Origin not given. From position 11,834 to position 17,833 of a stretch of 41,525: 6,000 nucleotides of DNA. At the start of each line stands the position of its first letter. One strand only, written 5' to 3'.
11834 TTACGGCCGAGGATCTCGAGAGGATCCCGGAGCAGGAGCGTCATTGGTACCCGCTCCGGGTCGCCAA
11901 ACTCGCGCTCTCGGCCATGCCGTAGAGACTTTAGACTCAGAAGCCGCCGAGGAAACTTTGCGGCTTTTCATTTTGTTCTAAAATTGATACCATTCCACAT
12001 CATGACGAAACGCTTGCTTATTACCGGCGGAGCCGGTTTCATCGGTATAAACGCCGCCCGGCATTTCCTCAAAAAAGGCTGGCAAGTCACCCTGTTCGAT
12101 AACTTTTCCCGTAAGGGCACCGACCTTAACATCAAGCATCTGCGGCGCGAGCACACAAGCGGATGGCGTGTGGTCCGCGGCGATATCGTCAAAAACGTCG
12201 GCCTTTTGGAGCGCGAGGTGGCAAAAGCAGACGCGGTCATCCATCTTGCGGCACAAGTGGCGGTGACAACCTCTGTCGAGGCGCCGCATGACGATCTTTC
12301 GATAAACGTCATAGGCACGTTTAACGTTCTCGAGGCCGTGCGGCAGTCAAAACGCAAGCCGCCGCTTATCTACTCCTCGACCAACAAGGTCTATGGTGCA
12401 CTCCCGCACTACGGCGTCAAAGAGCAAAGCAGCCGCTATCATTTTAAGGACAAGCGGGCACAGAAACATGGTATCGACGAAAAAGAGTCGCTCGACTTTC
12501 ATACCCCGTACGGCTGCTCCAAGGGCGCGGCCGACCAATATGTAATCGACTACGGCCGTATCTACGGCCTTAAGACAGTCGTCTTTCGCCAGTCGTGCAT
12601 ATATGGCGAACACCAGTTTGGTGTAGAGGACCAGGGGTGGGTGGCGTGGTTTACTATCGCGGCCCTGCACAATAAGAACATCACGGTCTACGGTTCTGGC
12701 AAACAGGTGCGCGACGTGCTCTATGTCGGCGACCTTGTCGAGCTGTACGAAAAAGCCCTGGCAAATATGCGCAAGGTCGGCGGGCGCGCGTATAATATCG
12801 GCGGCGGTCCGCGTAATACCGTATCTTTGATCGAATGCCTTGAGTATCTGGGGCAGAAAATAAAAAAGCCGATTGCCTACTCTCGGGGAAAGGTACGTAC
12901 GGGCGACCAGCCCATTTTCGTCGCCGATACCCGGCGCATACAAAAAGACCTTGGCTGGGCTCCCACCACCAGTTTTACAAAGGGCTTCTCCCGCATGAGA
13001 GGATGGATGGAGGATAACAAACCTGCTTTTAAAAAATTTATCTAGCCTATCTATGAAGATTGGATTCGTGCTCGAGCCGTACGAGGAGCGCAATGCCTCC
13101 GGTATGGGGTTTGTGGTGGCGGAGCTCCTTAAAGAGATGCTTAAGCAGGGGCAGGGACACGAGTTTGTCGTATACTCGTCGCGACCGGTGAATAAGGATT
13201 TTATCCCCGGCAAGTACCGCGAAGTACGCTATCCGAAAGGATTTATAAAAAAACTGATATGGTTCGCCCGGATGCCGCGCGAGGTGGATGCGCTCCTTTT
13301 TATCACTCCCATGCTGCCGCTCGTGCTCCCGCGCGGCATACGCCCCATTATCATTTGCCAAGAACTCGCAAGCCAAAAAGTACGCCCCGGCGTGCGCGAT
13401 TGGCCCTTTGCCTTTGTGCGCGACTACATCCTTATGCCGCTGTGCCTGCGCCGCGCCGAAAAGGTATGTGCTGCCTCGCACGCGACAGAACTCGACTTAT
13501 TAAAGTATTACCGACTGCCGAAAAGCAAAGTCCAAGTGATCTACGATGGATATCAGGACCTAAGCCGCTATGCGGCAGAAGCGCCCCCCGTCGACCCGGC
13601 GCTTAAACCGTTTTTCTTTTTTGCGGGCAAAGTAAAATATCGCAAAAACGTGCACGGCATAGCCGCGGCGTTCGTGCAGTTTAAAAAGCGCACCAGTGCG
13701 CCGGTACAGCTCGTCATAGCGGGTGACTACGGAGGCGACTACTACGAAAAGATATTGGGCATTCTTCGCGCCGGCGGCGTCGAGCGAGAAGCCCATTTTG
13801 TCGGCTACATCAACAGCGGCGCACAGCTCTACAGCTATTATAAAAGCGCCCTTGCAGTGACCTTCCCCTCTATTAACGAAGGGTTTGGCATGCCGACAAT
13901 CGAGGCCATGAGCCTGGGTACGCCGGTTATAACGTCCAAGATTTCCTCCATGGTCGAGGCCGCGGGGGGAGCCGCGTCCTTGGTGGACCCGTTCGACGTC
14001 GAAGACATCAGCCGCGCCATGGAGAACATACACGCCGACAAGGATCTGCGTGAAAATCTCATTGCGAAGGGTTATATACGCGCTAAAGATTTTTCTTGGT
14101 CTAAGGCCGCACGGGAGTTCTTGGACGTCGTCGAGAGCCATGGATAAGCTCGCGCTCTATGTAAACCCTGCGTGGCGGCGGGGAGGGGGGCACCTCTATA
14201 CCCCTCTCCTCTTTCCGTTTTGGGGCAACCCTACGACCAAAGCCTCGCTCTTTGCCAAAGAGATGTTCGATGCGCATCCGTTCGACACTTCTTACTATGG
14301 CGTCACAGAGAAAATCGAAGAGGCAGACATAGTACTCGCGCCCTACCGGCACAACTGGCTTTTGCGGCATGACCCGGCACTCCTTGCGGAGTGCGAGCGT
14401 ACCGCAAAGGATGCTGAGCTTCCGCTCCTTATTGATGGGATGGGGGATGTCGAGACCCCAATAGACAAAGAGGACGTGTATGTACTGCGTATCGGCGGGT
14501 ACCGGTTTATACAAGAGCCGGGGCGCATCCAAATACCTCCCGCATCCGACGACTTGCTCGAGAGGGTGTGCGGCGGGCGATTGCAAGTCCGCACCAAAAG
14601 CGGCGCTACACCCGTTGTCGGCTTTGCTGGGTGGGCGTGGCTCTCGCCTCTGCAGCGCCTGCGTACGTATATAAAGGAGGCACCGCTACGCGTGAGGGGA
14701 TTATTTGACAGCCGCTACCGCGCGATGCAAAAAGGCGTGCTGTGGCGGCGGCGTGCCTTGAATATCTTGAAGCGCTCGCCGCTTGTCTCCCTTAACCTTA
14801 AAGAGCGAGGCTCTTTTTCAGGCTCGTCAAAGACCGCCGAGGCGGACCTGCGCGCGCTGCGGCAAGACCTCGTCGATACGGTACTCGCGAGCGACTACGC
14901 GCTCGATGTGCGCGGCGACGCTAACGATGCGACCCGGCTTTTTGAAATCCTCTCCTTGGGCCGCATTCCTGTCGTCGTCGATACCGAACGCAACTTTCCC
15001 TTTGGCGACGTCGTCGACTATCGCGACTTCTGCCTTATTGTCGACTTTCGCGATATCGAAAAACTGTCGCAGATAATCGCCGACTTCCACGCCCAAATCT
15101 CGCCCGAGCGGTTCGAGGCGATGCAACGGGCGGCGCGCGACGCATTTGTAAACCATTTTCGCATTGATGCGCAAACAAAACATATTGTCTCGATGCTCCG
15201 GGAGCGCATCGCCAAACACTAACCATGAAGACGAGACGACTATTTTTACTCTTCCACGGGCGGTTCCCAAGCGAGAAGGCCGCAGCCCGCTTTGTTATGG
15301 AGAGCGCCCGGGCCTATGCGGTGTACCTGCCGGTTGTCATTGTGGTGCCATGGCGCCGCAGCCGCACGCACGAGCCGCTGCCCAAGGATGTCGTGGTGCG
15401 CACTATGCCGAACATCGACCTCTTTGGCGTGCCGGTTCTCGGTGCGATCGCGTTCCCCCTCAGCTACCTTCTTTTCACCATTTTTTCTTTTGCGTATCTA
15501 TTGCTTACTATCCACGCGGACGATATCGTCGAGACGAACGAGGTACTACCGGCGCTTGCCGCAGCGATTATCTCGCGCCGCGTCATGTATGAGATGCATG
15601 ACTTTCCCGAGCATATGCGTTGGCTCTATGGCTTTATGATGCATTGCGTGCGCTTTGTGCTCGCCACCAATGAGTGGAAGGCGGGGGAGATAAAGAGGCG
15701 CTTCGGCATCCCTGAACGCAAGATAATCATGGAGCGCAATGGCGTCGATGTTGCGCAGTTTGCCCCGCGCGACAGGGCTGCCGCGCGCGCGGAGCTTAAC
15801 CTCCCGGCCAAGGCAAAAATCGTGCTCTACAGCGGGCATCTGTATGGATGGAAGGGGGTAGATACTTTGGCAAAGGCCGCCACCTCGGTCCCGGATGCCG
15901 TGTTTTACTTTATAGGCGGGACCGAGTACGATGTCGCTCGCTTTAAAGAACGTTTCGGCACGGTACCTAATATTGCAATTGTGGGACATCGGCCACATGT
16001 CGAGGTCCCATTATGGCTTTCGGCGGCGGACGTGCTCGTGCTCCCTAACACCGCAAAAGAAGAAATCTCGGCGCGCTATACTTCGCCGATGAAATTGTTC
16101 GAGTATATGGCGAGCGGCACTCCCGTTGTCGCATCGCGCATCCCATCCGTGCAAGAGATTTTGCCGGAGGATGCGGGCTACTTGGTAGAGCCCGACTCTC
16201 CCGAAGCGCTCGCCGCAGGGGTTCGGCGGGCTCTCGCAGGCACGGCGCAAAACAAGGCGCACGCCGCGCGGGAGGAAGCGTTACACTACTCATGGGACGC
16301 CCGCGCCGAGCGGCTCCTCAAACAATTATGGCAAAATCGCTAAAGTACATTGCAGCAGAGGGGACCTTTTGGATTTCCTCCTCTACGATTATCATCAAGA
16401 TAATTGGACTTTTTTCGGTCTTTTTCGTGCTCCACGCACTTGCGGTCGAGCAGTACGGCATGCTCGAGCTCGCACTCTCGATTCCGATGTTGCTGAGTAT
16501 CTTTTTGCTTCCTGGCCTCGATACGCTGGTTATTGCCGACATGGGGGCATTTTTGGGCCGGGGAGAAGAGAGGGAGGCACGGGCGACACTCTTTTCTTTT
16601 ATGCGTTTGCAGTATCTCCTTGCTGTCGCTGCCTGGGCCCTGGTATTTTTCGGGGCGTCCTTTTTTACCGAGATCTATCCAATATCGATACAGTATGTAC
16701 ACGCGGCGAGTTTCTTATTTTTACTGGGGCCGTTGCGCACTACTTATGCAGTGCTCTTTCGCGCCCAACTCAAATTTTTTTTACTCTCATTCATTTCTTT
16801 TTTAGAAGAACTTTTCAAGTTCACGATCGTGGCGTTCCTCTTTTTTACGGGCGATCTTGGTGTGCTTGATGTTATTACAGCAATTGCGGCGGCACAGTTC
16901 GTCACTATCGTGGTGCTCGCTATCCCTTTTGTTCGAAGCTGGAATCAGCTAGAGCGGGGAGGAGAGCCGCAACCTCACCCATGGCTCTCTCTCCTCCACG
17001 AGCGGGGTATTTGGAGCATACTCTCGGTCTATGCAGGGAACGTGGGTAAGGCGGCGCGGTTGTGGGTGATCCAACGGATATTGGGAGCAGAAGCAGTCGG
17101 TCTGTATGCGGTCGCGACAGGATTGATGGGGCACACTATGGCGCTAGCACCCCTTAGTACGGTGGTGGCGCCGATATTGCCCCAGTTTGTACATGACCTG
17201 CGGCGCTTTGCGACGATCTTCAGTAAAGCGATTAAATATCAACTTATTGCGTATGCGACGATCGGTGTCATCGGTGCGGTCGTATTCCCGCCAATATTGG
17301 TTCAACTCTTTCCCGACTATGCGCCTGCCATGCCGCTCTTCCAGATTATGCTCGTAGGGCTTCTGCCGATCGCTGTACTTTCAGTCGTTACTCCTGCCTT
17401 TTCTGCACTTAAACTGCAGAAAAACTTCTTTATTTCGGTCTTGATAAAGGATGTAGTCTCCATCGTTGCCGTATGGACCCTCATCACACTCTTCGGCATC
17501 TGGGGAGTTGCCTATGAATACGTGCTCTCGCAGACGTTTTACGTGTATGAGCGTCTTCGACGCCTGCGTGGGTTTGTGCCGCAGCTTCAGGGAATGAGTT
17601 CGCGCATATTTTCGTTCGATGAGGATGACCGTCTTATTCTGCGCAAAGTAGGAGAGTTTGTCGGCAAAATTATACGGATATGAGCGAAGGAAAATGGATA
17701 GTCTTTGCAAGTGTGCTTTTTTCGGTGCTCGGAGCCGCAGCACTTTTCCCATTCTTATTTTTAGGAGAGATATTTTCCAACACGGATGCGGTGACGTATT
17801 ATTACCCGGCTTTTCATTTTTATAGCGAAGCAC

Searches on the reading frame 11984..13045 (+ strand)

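Call 6: search_protein_families(library=pfam, proteins=[window:11984-13045:+], max_evalue=0.001)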
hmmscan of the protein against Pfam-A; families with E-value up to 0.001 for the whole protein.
window:11984-13045:+ (353 aa): 7 families
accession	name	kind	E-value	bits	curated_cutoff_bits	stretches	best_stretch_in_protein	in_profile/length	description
PF16363.11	GDP_Man_Dehyd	-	1.3e-47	163.3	27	2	12-149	1-145/332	GDP-mannose 4,6 dehydratase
PF01370.27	Epimerase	-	5.2e-47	160.7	20.9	1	12-273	2-240/240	NAD dependent epimerase/dehydratase family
PF07993.18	NAD_binding_4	-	4.6e-18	65.7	20.1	1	56-220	58-221/258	Male sterility protein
PF01073.25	3Beta_HSD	-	6.5e-17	61.9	22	1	12-261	1-231/280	3-beta hydroxysteroid dehydrogenase/isomerase family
PF04321.23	RmlD_sub_bind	-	3.2e-10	40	27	1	10-211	2-156/287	RmlD substrate binding domain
PF02719.21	Polysacc_synt_2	-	9.2e-09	35.3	20.2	1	11-148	1-143/293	Polysaccharide biosynthesis protein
PF00106.31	adh_short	-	0.00061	19.8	26.6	0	10-119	2-119/195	short chain dehydrogenase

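Call 58: search_protein_families(library=ncbifam, proteins=[window:11984-13045:+], max_evalue=0.00001)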
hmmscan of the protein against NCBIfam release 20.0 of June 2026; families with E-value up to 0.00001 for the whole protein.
window:11984-13045:+ (353 aa): 25 families
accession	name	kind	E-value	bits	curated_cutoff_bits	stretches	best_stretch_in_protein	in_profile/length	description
TIGR01181.1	dTDP_gluc_dehyt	equivalog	2.9e-51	174.5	365.1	1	10-350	1-319/321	dTDP-glucose 4,6-dehydratase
TIGR01179.1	galE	equivalog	5.5e-38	130.6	262.3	2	10-150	1-138/332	UDP-glucose 4-epimerase GalE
NF007490.0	PRK10084.1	subfamily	3.6e-36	124.9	649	1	10-346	2-338/361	dTDP-glucose 4,6-dehydratase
NF007582.0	PRK10217.1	equivalog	1.2e-31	110.2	698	1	9-350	2-339/355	dTDP-glucose 4,6-dehydratase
TIGR04180.1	EDH_00030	hypoth_equivalog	4.4e-28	98.2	475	1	12-328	2-295/297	NAD-dependent 4,6-dehydratase LegB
NF007956.0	PRK10675.1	subfamily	1.1e-26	93.7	394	2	10-147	2-138/338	UDP-glucose 4-epimerase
TIGR02622.1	CDP_4_6_dhtase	equivalog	3.5e-17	62.6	278.45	1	8-184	4-162/352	CDP-glucose 4,6-dehydratase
TIGR02197.1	heptose_epim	equivalog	1.6e-16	60.4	274.6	1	11-282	1-252/316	ADP-glyceromanno-heptose 6-epimerase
NF008872.0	PRK11908.1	equivalog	1.7e-16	60.3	294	1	9-299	2-277/349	bifunctional UDP-4-keto-pentose/UDP-xylose synthase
NF042422.1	oxyalk_red_OleD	equivalog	1.4e-15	57.5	580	1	10-284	2-244/329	2-alkyl-3-oxoalkanoate reductase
NF043036.1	ErythonDh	equivalog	5.6e-15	55.3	325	1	10-141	2-134/321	D-erythronate dehydrogenase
NF011728.1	PRK15181.1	equivalog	2.9e-14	52.8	760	1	7-337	14-332/348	Vi polysaccharide biosynthesis UDP-N-acetylglucosaminuronic acid C-4 epimerase TviC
NF041015.1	UDPsulfquin_syn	equivalog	6.5e-12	45.1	575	1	10-264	2-283/384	UDP-sulfoquinovose synthase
NF042423.1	oxyalk_red_Shew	equivalog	1.3e-10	40.9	580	1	8-210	8-178/331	2-alkyl-3-oxoalkanoate reductase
TIGR03466.1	HpnA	hypoth_equivalog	2.8e-10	39.6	367.65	1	10-138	2-118/327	hopanoid-associated sugar epimerase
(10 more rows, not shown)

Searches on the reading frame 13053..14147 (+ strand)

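Call 6: search_protein_families(library=pfam, proteins=[window:13053-14147:+], max_evalue=0.001)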
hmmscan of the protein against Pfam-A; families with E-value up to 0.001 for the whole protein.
window:13053-14147:+ (364 aa): 5 families
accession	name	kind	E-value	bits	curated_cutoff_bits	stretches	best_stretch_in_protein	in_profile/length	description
PF00534.26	Glycos_transf_1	-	2e-29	102.7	26.4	1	185-341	15-170/172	Glycosyl transferases group 1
PF13692.12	Glyco_trans_1_4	-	1.6e-22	80.7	27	1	186-329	2-142/142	Glycosyl transferases group 1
PF20706.3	GT4-conflict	-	2.1e-08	34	26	1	178-298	192-314/385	Family 4 Glycosyltransferase in conflict systems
PF13439.12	Glyco_transf_4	-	6.2e-08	33.3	28.5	1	16-166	2-165/170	Glycosyltransferase Family 4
PF13524.12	Glyco_trans_1_2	-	0.0003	21.2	25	1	219-358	16-144/144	Glycosyl transferase-like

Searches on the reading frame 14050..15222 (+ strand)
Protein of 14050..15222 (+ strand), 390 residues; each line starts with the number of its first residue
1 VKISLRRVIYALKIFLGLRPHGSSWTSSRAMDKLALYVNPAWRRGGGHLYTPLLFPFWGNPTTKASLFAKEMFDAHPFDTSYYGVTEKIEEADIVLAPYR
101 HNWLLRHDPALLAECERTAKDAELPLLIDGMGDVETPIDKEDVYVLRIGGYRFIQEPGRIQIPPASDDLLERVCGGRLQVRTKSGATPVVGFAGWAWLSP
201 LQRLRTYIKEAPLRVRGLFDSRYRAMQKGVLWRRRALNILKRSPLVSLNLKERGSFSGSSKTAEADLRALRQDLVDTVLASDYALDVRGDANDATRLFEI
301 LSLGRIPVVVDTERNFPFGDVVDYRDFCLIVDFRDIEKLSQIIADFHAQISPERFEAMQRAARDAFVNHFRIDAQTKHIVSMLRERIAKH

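Call 6: search_protein_families(library=pfam, proteins=[window:14050-15222:+], max_evalue=0.001)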
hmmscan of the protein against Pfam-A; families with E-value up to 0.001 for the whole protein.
window:14050-15222:+ (390 aa): 1 family
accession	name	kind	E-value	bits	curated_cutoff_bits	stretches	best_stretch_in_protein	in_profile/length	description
PF03016.20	Exostosin_GT47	-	9e-10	38.8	33.4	1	274-344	221-291/293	Exostosin GT47 domain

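Call 58: search_protein_families(library=ncbifam, proteins=[window:14050-15222:+], max_evalue=0.00001)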
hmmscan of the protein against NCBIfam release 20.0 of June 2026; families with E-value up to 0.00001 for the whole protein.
window:14050-15222:+ (390 aa): 0 families

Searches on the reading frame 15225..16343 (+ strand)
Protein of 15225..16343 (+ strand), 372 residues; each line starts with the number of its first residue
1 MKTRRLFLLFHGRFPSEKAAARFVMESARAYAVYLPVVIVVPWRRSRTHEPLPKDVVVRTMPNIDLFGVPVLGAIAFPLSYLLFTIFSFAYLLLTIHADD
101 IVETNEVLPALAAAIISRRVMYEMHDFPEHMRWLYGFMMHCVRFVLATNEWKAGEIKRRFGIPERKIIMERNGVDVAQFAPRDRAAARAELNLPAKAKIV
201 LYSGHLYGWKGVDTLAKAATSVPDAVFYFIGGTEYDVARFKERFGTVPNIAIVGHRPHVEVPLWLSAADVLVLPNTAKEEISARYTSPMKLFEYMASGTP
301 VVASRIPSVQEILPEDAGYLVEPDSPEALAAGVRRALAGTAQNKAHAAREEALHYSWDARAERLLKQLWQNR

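Call 6: search_protein_families(library=pfam, proteins=[window:15225-16343:+], max_evalue=0.001)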
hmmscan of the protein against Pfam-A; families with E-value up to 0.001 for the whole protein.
window:15225-16343:+ (372 aa): 4 families
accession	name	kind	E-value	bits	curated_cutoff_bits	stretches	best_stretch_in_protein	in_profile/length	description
PF13692.12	Glyco_trans_1_4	-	5.8e-23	82.2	27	1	198-337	2-140/142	Glycosyl transferases group 1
PF00534.26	Glycos_transf_1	-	2e-22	80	26.4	1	184-351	2-168/172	Glycosyl transferases group 1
PF13524.12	Glyco_trans_1_2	-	3.3e-12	47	25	1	218-365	8-143/144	Glycosyl transferase-like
PF13439.12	Glyco_transf_4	-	0.00066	20.2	28.5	0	37-177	22-169/170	Glycosyltransferase Family 4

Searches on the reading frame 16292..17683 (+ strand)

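Call 6: search_protein_families(library=pfam, proteins=[window:16292-17683:+], max_evalue=0.001)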
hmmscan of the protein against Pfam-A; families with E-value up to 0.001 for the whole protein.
window:16292-17683:+ (463 aa): 1 family
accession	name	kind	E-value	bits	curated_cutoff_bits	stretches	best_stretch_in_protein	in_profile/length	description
PF01943.22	Polysacc_synt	-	1.4e-11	44.8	28.2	1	22-299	2-273/274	Polysaccharide biosynthesis protein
